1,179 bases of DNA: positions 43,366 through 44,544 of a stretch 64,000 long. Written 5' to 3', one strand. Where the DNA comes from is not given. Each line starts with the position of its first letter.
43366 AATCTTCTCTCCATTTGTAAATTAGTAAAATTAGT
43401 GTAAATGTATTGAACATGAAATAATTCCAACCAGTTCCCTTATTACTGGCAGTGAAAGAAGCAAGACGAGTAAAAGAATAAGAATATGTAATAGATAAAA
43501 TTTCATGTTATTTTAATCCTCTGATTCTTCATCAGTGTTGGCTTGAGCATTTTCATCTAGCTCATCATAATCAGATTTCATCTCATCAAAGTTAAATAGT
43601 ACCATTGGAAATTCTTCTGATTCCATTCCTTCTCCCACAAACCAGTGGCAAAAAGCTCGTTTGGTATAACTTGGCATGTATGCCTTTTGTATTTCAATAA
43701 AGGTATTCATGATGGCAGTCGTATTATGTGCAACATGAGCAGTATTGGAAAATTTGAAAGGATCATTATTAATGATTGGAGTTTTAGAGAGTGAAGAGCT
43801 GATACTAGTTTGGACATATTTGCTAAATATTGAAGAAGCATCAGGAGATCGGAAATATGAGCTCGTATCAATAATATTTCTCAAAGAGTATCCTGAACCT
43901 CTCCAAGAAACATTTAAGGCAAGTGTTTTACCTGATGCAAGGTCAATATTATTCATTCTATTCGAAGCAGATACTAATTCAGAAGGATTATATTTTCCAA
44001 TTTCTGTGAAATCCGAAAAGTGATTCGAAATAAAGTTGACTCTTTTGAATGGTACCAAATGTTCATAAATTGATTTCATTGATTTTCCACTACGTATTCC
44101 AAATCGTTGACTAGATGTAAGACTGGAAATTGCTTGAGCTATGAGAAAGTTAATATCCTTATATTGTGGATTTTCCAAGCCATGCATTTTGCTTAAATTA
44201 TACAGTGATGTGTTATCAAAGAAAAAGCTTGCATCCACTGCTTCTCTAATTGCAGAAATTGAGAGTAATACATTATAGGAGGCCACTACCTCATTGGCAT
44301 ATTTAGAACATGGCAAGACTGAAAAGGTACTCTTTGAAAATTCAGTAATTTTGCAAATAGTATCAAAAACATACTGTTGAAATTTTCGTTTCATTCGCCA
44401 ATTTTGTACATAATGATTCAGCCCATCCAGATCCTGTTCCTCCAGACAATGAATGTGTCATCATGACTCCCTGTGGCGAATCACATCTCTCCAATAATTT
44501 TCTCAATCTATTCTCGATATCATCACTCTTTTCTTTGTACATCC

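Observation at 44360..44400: Single-base frame break in a divergent (delta/epsilon-like) tubulin gene at an A homopolymer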

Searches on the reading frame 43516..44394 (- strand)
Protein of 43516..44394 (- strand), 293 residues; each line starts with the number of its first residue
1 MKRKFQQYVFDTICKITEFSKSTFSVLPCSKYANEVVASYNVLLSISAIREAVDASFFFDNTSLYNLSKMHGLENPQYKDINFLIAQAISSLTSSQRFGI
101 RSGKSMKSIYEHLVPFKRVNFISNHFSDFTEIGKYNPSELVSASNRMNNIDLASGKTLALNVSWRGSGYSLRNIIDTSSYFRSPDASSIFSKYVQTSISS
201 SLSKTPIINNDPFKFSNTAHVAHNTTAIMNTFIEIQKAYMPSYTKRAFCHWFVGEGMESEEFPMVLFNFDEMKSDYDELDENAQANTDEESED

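Call 16: list_cluster_members(proteins=[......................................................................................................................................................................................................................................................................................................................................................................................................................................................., P0001, window:43516-44394:-, window:44366-44875:-, window:42064-43140:+])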
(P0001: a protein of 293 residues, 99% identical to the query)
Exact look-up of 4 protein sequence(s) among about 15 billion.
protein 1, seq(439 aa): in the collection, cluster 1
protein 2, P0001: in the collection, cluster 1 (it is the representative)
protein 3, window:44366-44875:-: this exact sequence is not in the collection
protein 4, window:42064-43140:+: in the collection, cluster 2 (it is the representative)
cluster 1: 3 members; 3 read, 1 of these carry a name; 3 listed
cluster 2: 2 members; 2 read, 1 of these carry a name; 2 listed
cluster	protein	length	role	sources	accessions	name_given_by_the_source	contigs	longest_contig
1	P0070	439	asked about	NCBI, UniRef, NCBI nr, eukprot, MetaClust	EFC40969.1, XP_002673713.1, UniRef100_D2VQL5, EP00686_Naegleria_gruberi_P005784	alpha-tubulin [Naegleria gruberi] | Alpha-tubulin n=1 Tax=Naegleria gruberi TaxID=5762 RepID=D2VQL5_NAEGR | XP_002673713.1 alpha-tubulin [Naegleria gruberi]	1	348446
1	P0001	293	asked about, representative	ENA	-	-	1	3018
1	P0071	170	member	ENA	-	-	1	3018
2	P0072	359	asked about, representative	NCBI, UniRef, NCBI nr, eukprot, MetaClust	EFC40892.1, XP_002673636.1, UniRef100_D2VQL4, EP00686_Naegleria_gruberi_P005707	Hypothetical protein NAEGRDRAFT_71267 [Naegleria gruberi] | F-box domain-containing protein n=1 Tax=Naegleria gruberi TaxID=5762 RepID=D2VQL4_NAEGR | uncharacterized protein NAEGRDRAFT_71267 [Naegleria gruberi]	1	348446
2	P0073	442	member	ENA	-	-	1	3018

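Call 24: find_encoding_contigs(protein=P0070, flank=3000, max_places=10)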
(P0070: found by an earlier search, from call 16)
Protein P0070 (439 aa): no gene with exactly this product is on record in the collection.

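Call 33: search_protein_representatives(protein=window:43516-44394:-)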
Query: 293 residues. Proteins with E-value up to 0.001 (for the whole library): 2037; up to 1e-10: 372; up to 1e-30: 3. The best 150 are listed.
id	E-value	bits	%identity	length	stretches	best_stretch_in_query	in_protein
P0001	2.0e-189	643.8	100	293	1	1-293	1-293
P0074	1.8e-42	162.1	30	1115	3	19-290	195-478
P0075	4.7e-32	128.0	28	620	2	20-280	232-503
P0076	1.0e-28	117.0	30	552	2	22-283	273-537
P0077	1.3e-28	116.6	33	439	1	21-291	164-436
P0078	5.9e-24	101.4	30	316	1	20-292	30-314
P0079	8.0e-24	101.0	30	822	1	21-290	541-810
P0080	8.6e-24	100.9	33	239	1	38-264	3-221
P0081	9.9e-24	100.6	30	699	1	21-288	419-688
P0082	1.7e-23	99.9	32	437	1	19-260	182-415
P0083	3.1e-23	99.0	29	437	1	21-292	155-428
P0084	4.2e-23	98.6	31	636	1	21-286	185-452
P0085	4.2e-23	98.6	31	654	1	22-288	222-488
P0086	5.0e-23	98.3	31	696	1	22-286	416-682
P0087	9.3e-23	97.5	32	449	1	23-284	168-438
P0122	1.8e-20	90.0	32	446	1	26-293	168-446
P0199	1.3e-16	77.4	30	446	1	25-279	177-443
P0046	3.6e-16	75.9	29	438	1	21-293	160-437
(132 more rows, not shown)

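Call 38: list_cluster_members(proteins=[P0077, P0082, P0199, P0053, P0046, P0049, P0003, P0006, P0002, P0122])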
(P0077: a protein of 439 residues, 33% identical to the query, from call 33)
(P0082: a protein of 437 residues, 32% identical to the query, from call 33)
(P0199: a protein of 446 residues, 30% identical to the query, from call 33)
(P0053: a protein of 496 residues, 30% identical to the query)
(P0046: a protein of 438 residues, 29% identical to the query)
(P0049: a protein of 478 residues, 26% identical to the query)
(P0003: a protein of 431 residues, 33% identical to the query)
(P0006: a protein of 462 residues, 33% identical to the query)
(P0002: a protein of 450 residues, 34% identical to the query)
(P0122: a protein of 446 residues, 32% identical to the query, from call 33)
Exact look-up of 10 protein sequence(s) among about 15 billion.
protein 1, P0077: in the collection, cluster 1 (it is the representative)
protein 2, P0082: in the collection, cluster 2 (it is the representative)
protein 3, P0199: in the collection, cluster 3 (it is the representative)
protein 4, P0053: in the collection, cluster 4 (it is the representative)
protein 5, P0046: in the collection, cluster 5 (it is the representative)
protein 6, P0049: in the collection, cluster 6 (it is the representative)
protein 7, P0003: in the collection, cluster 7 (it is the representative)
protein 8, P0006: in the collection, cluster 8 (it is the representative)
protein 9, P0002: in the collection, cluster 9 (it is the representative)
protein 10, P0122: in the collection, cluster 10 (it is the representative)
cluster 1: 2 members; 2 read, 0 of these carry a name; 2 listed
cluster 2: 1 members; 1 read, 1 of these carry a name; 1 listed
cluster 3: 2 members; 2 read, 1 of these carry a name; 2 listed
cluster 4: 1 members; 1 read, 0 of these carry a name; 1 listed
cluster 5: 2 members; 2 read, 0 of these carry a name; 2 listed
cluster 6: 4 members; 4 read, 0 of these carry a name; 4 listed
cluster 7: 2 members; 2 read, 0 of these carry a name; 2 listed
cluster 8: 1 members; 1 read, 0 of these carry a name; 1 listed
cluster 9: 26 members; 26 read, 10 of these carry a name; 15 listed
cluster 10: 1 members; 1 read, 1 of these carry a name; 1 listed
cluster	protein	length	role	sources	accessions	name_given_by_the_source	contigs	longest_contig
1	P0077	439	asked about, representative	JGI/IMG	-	-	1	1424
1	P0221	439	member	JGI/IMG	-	-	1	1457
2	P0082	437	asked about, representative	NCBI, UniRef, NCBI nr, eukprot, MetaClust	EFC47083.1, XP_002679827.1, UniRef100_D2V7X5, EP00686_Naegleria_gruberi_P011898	alpha-tubulin [Naegleria gruberi] | Alpha-tubulin n=1 Tax=Naegleria gruberi TaxID=5762 RepID=D2V7X5_NAEGR | LOW QUALITY PROTEIN: alpha-tubulin [Naegleria gruberi]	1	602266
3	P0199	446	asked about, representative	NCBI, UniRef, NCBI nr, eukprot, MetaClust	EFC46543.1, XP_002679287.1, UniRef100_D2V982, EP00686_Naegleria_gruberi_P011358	alpha-tubulin [Naegleria gruberi] | Tubulin alpha chain n=1 Tax=Naegleria gruberi TaxID=5762 RepID=D2V982_NAEGR | XP_002679287.1 alpha-tubulin [Naegleria gruberi]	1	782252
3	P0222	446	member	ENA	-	-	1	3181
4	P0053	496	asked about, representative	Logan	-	-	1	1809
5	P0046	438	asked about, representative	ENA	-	-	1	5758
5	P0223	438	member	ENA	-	-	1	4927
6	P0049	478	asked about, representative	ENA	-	-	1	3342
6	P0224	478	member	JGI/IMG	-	-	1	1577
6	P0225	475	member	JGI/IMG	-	-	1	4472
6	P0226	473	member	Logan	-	-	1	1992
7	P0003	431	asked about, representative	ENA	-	-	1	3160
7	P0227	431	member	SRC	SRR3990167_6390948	-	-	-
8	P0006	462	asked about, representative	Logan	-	-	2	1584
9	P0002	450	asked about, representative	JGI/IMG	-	-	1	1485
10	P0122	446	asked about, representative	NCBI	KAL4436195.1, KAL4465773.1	hypothetical protein ABPG74_018179 [Tetrahymena malaccensis]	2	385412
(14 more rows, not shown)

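Call 61: find_encoding_contigs(protein=P0082, flank=2000, max_places=3)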
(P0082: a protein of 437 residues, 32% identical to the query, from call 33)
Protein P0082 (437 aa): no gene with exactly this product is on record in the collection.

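Call 62: find_encoding_contigs(protein=P0222, flank=2000, max_places=3)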
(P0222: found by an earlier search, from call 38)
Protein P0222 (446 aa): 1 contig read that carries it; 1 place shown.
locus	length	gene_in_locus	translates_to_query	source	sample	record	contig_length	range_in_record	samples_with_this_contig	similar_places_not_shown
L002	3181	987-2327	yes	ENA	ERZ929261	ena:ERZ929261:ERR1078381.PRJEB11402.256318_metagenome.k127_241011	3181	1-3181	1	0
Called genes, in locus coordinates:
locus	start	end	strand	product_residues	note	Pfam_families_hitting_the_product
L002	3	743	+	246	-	?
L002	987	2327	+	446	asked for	PF00091:Tubulin, PF03953:Tubulin_C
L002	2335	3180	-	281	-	?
